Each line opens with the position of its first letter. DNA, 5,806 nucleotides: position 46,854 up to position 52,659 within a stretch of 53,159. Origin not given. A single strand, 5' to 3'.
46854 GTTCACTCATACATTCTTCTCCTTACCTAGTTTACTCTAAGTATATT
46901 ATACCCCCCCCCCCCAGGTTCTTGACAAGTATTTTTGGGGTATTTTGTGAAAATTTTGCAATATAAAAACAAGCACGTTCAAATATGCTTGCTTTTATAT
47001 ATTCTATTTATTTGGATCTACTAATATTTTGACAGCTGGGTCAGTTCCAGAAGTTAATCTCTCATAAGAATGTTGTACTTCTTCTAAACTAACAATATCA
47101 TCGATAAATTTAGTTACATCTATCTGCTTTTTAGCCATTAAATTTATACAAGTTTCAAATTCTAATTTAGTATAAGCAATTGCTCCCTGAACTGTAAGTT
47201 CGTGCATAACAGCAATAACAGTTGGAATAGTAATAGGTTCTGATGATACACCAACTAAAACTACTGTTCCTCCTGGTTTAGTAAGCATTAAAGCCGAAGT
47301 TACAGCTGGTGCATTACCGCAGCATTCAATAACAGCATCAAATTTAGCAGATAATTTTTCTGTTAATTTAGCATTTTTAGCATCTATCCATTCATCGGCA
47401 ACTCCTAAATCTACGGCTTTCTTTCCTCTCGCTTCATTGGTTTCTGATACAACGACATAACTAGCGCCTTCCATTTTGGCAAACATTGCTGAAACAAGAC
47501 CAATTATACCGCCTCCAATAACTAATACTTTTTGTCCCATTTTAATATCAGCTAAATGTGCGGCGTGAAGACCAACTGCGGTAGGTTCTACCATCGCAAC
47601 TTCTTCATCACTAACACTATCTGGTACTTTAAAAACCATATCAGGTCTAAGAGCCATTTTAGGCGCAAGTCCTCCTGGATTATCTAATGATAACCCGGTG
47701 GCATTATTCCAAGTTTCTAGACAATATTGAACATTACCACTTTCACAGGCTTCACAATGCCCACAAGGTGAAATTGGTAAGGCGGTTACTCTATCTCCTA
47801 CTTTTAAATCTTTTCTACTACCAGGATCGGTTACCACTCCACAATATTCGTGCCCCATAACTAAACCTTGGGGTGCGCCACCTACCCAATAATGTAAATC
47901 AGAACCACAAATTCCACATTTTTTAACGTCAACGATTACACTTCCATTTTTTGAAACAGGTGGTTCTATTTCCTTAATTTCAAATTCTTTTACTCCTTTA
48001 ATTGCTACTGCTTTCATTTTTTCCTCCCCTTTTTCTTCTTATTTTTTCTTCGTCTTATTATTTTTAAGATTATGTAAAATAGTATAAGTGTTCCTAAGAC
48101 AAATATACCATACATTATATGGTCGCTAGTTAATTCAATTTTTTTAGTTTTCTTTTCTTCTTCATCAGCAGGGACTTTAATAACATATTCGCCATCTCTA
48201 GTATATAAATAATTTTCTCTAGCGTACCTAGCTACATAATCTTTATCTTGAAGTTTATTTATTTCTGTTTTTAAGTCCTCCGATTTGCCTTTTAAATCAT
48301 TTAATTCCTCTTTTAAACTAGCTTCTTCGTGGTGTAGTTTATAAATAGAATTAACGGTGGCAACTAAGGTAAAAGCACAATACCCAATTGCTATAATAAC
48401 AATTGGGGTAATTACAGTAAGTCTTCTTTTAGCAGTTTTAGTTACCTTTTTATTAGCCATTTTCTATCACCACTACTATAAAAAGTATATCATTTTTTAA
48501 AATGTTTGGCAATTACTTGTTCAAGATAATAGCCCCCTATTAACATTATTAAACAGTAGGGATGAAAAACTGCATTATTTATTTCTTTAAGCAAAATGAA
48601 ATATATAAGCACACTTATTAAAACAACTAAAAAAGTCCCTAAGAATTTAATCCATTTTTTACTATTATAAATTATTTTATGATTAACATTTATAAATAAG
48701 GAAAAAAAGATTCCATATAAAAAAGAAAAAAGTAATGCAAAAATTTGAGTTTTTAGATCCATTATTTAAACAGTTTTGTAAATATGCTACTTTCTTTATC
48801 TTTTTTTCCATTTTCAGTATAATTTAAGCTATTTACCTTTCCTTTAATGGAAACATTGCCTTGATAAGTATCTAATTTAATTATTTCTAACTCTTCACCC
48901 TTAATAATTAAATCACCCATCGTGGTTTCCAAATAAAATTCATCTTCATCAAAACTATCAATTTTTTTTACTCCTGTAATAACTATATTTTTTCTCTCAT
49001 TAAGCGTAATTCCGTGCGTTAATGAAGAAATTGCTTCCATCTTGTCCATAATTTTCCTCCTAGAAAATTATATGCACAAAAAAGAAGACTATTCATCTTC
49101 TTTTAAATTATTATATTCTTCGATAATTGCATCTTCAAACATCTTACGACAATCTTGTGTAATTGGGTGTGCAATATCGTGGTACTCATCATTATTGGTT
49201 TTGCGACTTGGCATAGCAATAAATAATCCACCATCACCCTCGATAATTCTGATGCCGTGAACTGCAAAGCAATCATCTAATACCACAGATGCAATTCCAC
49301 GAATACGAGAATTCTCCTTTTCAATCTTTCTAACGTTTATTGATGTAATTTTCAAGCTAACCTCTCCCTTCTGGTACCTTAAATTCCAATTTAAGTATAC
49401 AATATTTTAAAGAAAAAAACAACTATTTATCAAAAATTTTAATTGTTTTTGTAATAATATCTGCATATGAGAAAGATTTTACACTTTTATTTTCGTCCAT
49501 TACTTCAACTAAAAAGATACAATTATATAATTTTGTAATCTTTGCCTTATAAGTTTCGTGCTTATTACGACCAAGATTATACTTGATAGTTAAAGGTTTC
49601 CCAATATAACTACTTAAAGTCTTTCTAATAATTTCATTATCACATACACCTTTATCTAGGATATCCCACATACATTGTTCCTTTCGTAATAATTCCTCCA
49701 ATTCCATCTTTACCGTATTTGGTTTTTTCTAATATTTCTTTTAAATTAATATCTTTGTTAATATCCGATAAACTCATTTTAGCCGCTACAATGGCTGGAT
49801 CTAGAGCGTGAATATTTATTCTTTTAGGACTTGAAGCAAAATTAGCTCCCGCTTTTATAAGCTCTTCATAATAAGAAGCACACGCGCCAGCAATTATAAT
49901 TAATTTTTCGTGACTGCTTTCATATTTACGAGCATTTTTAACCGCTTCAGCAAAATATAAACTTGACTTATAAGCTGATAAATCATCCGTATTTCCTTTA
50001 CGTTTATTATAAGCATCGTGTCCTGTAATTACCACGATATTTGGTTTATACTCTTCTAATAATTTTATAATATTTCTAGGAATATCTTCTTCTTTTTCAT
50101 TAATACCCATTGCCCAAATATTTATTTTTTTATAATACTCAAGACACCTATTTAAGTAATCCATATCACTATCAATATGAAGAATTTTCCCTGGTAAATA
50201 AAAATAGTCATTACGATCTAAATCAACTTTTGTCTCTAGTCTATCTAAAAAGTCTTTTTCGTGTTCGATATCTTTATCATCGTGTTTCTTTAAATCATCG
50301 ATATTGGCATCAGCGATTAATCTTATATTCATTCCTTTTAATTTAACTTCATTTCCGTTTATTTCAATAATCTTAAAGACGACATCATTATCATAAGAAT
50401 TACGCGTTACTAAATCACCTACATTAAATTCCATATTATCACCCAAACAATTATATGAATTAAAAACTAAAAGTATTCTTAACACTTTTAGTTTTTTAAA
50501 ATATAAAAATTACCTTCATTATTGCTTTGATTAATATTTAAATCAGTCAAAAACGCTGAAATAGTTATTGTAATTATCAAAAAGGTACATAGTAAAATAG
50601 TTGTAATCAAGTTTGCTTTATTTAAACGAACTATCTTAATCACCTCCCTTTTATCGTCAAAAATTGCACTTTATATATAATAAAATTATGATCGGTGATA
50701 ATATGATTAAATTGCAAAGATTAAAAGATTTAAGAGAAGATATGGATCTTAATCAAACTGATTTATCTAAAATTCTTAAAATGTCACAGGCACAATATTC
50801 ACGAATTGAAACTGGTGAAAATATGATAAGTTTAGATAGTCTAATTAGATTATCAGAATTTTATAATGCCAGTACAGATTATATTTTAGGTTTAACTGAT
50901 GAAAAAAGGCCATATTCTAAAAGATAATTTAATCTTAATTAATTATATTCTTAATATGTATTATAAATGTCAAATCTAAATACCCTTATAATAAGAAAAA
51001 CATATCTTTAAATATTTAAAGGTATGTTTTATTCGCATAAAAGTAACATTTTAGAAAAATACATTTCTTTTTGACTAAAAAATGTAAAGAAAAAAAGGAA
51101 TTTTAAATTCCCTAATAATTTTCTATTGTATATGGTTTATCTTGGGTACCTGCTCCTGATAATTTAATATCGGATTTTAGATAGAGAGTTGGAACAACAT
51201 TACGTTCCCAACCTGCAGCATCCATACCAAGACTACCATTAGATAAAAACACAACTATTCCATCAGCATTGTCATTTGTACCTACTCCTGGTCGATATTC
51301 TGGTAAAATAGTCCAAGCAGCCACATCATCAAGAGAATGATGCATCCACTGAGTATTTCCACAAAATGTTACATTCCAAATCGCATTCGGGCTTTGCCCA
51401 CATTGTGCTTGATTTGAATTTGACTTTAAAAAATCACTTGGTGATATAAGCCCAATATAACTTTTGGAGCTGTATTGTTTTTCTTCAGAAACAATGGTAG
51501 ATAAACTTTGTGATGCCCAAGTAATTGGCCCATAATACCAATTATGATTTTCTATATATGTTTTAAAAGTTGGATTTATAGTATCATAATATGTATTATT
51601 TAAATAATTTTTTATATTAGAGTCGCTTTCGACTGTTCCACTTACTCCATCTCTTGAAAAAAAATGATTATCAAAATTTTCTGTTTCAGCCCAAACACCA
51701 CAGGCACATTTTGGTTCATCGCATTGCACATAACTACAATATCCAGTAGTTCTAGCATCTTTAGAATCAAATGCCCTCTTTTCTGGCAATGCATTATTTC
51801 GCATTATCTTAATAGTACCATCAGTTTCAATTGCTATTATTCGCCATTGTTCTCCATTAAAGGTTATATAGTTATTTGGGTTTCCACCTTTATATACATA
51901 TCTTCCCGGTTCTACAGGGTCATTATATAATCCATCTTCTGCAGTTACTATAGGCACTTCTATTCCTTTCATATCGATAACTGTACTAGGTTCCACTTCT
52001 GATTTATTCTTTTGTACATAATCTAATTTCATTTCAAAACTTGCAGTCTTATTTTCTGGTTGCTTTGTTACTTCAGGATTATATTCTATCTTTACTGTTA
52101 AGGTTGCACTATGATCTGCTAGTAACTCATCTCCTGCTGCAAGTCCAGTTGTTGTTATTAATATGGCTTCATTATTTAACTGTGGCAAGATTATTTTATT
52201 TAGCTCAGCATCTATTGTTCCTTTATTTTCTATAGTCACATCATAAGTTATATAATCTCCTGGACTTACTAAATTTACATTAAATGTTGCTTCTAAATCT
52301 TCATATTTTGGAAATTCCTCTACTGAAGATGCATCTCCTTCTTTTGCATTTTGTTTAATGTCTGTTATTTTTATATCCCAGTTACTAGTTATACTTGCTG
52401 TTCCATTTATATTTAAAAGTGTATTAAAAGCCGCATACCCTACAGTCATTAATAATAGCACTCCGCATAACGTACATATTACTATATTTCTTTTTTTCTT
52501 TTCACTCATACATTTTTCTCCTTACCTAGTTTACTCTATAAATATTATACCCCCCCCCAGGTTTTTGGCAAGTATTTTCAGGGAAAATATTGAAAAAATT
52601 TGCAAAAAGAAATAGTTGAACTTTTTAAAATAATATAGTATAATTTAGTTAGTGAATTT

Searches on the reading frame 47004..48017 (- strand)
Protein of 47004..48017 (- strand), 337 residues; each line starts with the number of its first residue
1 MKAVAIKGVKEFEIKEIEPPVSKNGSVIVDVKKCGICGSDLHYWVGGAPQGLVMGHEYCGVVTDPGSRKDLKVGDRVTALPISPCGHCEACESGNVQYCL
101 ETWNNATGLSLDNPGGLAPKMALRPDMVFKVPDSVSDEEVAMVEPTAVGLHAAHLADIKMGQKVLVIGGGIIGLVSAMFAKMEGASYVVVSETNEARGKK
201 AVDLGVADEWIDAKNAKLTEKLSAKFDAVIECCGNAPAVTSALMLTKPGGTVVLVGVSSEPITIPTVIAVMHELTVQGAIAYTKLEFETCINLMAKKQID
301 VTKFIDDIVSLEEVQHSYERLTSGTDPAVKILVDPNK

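Call 24: search_protein_families(library=pfam, proteins=[window:47004-48017:-], max_evalue=0.001)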
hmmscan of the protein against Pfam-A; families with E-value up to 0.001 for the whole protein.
window:47004-48017:- (337 aa): 6 families
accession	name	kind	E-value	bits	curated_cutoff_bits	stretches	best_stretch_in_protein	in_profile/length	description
PF08240.17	ADH_N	-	8.9e-23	81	23.5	1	24-133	2-104/104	Alcohol dehydrogenase GroES-like domain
PF00107.32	ADH_zinc_N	-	1.7e-22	80.2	31.8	1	172-295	2-128/129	Zinc-binding dehydrogenase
PF16912.11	Glu_dehyd_C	-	6.3e-13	49.1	34.9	1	162-321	32-201/211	Glucose dehydrogenase C-terminus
PF13602.12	ADH_zinc_N_2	-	5.9e-06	27.7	27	1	207-325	3-127/134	Zinc-binding dehydrogenase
PF00890.30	FAD_binding_2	-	0.0001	22.1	20.4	1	164-237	2-76/414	FAD binding domain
PF01262.27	AlaDh_PNT_C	-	0.00033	20.6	23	1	162-242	29-113/214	Alanine dehydrogenase/PNT, C-terminal domain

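Call 26: find_encoding_contigs(protein=window:47004-48017:-, flank=4000, max_places=10)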
Protein window:47004-48017:- (337 aa): no gene with exactly this product is on record in the collection.

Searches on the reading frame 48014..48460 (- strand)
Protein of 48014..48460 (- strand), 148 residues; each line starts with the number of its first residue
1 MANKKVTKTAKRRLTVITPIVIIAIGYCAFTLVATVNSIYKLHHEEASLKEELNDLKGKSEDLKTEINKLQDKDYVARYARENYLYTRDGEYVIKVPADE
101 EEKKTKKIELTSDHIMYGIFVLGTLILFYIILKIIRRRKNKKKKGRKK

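Call 24: search_protein_families(library=pfam, proteins=[window:48014-48460:-], max_evalue=0.001)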
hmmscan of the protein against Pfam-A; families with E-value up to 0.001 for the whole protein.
window:48014-48460:- (148 aa): 1 family
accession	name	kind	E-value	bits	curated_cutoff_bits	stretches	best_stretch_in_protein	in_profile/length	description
PF04977.20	DivIC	-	8.1e-17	61.3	28.9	1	22-97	2-78/80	Septum formation initiator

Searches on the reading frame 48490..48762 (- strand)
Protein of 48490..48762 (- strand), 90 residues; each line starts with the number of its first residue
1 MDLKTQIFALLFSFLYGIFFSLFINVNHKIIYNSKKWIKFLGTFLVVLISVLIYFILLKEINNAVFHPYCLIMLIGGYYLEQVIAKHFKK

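Call 24: search_protein_families(library=pfam, proteins=[window:48490-48762:-], max_evalue=0.001)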
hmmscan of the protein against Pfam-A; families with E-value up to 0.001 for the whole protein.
window:48490-48762:- (90 aa): 1 family
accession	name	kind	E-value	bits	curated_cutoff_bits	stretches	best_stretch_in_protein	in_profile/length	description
PF09578.15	Spore_YabQ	-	1.8e-05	25.2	27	1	10-83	1-76/79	Spore cortex protein YabQ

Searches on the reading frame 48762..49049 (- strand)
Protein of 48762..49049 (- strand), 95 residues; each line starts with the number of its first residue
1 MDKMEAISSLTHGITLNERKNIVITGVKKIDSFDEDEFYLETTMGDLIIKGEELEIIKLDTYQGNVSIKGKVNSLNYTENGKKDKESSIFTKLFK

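Call 24: search_protein_families(library=pfam, proteins=[window:48762-49049:-], max_evalue=0.001)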
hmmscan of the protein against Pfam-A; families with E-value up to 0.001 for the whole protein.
window:48762-49049:- (95 aa): 1 family
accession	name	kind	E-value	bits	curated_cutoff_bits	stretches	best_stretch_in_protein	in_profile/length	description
PF07873.16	YabP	-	1.8e-19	69.7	27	1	12-77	1-64/64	YabP family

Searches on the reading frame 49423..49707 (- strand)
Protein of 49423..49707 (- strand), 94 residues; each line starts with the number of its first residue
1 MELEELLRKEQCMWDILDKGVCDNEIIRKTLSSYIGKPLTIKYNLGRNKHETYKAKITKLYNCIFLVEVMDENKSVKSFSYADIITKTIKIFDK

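Call 24: search_protein_families(library=pfam, proteins=[window:49423-49707:-], max_evalue=0.001)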
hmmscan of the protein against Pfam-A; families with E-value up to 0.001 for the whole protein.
window:49423-49707:- (94 aa): 1 family
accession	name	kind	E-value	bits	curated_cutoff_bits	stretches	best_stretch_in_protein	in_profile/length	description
PF06257.17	VEG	-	8.9e-17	61.4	25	1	27-91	6-72/73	Biofilm formation stimulator VEG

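Call 35: find_encoding_contigs(protein=window:49423-49707:-, flank=6000, max_places=10)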
Protein window:49423-49707:- (94 aa): 2 contigs read that carry it; 2 places shown.
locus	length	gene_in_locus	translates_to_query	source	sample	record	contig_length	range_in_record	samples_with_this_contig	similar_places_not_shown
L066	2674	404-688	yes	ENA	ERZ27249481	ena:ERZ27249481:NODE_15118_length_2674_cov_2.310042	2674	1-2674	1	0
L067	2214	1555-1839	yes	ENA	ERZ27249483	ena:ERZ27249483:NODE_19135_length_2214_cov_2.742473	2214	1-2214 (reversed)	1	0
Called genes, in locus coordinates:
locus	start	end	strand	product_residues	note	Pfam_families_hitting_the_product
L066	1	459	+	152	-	?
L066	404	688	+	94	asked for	PF06257:VEG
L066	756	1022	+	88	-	PF04026:SpoVG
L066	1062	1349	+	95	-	PF07873:YabP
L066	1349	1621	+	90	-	PF09578:Spore_YabQ (weak)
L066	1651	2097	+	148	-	PF04977:DivIC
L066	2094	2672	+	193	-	?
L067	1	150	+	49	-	?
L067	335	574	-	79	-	PF12844:HTH_19, PF13560:HTH_31, PF01381:HTH_3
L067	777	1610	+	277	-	PF05582:Peptidase_U57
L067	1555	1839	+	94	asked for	PF06257:VEG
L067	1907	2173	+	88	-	PF04026:SpoVG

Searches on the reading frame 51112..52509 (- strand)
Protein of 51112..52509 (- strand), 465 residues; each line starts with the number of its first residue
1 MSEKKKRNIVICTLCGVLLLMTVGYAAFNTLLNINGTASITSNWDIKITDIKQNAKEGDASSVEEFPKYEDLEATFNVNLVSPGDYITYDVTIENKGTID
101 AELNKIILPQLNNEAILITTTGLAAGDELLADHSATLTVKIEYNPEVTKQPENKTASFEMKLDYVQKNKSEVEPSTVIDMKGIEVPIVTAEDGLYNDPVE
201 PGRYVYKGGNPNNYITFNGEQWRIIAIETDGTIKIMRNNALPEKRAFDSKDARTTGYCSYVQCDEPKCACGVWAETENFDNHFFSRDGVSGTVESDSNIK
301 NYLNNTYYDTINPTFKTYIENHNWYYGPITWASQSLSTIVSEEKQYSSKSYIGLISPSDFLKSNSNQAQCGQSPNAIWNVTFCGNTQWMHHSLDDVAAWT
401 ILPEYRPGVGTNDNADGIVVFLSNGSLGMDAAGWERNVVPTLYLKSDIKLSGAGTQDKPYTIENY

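Call 15: search_protein_families(library=pfam, proteins=[window:51112-52509:-], max_evalue=0.01)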
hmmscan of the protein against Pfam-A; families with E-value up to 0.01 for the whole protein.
window:51112-52509:- (465 aa): 1 family
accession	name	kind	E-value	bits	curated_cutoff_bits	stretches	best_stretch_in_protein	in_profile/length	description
PF12389.13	Peptidase_M73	-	0.0009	19.6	22.5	0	74-102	51-79/196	Camelysin metallo-endopeptidase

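Call 16: search_protein_families(library=ncbifam, proteins=[window:51112-52509:-], max_evalue=0.01)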
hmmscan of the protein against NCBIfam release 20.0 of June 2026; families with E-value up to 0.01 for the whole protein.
window:51112-52509:- (465 aa): 1 family
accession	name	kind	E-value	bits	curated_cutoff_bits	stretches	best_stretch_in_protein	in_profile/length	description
TIGR01451.2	B_ant_repeat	repeat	0.0011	18.9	24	1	78-102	5-29/53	DUF11 type repeat protein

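Call 34: find_encoding_contigs(protein=window:51112-52509:-, flank=3000, max_places=10)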
Protein window:51112-52509:- (465 aa): no gene with exactly this product is on record in the collection.
